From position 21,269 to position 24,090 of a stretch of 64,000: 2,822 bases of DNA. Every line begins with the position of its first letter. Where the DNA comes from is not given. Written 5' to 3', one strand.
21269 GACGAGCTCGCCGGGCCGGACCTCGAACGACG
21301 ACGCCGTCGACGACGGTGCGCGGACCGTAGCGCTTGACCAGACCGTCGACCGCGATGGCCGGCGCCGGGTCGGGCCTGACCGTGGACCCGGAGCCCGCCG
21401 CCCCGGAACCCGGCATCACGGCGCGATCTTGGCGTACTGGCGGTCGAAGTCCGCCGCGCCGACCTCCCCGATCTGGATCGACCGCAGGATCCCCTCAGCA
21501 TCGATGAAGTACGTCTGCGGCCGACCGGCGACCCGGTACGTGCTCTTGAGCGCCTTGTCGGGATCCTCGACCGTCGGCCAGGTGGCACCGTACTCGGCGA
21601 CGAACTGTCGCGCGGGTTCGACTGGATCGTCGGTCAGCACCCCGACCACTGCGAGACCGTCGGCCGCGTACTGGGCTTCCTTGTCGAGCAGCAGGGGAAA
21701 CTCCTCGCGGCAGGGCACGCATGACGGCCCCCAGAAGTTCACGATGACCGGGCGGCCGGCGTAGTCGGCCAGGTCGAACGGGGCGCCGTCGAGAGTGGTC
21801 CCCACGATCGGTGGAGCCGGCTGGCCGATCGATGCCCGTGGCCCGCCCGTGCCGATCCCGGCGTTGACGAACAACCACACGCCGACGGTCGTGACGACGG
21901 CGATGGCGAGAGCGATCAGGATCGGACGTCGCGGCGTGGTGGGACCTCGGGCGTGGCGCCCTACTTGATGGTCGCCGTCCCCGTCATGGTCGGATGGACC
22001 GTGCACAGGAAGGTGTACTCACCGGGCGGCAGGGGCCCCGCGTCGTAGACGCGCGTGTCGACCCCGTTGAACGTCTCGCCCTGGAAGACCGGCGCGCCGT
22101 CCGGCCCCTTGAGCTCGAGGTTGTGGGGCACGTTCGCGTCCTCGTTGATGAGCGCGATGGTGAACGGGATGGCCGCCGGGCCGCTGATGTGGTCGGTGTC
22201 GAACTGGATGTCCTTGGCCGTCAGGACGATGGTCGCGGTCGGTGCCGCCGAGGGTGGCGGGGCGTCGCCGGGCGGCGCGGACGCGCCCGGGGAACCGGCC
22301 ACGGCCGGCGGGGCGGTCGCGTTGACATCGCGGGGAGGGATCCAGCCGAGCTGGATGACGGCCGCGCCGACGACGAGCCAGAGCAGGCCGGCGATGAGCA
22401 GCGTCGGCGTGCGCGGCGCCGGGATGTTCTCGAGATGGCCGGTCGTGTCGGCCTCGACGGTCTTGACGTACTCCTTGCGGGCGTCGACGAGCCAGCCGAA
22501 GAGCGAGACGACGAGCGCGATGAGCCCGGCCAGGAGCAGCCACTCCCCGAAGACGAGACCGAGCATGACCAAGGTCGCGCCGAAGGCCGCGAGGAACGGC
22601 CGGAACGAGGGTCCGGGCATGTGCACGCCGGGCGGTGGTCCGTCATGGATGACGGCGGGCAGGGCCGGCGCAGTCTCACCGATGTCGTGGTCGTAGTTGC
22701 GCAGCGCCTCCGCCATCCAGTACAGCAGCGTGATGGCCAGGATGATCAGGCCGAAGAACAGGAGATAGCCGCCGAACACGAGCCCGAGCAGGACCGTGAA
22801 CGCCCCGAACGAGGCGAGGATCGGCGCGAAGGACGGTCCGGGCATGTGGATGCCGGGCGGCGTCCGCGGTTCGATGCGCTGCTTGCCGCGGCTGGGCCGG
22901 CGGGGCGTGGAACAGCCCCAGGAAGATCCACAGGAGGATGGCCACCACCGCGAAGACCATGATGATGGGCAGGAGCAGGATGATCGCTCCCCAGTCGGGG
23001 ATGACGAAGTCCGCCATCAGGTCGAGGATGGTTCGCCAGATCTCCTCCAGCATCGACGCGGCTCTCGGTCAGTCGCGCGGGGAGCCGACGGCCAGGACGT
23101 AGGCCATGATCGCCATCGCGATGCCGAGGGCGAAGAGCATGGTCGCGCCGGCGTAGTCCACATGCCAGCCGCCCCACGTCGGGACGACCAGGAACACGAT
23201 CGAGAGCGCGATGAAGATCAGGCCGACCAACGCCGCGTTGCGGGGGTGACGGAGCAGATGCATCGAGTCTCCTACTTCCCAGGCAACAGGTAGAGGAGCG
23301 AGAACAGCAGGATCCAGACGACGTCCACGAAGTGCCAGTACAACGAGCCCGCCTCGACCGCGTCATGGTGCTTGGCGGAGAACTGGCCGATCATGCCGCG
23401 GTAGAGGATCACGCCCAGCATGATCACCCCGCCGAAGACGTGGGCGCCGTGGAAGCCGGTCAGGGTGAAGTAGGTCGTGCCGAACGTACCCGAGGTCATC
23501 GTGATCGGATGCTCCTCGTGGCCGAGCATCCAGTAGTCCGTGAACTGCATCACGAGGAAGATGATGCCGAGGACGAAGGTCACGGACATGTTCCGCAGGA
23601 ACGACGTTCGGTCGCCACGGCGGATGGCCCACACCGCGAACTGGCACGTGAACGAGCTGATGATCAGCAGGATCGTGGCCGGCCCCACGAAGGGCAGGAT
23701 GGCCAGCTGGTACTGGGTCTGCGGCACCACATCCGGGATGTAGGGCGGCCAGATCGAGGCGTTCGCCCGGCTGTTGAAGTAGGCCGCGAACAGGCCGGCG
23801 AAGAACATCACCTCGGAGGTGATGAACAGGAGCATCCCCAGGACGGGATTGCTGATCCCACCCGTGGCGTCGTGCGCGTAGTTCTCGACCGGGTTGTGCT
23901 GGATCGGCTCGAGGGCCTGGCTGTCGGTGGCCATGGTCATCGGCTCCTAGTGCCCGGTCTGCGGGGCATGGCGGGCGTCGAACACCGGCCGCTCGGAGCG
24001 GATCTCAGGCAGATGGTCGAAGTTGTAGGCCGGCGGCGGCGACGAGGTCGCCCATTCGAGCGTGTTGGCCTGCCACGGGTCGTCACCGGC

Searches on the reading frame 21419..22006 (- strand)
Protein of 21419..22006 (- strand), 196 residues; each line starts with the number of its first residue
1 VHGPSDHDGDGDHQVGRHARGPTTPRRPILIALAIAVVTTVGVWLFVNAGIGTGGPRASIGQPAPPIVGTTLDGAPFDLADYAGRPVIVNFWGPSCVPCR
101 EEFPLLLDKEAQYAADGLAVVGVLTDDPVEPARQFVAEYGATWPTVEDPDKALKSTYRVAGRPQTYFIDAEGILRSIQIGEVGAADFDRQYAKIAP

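Call 4: search_protein_families(library=pfam, proteins=[window:21419-22006:-], max_evalue=0.01)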
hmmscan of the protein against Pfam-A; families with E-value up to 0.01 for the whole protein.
window:21419-22006:- (196 aa): 4 families
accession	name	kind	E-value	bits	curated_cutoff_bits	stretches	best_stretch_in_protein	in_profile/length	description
PF00578.27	AhpC-TSA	-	6.6e-22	78.2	26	1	60-176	1-123/124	AhpC/TSA family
PF08534.16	Redoxin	-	2.1e-16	60.5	26.6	1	61-182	3-136/148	Redoxin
PF13905.12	Thioredoxin_8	-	4.6e-06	27.3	27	1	84-172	1-92/94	Thioredoxin-like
PF13098.12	Thioredoxin_2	-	0.0052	17.6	27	0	83-188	4-101/104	Thioredoxin-like domain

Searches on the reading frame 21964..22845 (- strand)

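Call 4: search_protein_families(library=pfam, proteins=[window:21964-22845:-], max_evalue=0.01)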
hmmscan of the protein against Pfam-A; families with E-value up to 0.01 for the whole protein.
window:21964-22845:- (294 aa): 2 families
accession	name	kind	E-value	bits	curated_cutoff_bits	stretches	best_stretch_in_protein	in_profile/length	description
PF13473.12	Cupredoxin_1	-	3.5e-07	30.6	27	1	199-291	16-102/104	Cupredoxin-like domain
PF12270.13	Cyt_c_ox_IV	-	1.2e-06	29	26.9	1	77-121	81-125/132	Cytochrome c oxidase subunit IV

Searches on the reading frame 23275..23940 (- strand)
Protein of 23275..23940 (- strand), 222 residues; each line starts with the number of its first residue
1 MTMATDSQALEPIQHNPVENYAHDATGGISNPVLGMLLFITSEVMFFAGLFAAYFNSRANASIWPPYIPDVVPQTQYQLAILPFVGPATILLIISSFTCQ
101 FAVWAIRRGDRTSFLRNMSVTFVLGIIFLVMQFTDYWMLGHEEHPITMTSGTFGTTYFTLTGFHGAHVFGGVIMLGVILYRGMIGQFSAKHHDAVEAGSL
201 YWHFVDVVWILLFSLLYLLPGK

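Call 4: search_protein_families(library=pfam, proteins=[window:23275-23940:-], max_evalue=0.01)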
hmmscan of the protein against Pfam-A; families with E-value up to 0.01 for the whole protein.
window:23275-23940:- (222 aa): 2 families
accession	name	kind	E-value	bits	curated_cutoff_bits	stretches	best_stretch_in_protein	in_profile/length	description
PF00510.24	COX3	-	3e-35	122.8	23.8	1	34-218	78-255/258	Cytochrome c oxidase subunit III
PF04238.17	DUF420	-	1.2e-06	29.3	30.5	1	89-216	6-130/130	Protein of unknown function (DUF420)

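Call 73: search_protein_families(library=ncbifam, proteins=[window:23275-23940:-], max_evalue=0.001)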
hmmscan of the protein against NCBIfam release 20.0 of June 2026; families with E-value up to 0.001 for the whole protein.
window:23275-23940:- (222 aa): 4 families
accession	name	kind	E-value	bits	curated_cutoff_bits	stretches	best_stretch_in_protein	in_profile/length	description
NF050119.1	aa3_CtaE_Actin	exception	6.4e-45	153.7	190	1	34-219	13-189/190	aa3-type cytochrome oxidase subunit III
TIGR02842.1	CyoC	equivalog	2.8e-29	102.7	223.75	1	33-219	2-177/180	cytochrome o ubiquinol oxidase subunit III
TIGR02897.1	QoxC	equivalog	9e-29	100.9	239.9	1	33-219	11-187/190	cytochrome aa3 quinol oxidase subunit III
NF007944.0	PRK10663.1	equivalog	4.2e-25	88.7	340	1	15-219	11-201/204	cytochrome o ubiquinol oxidase subunit III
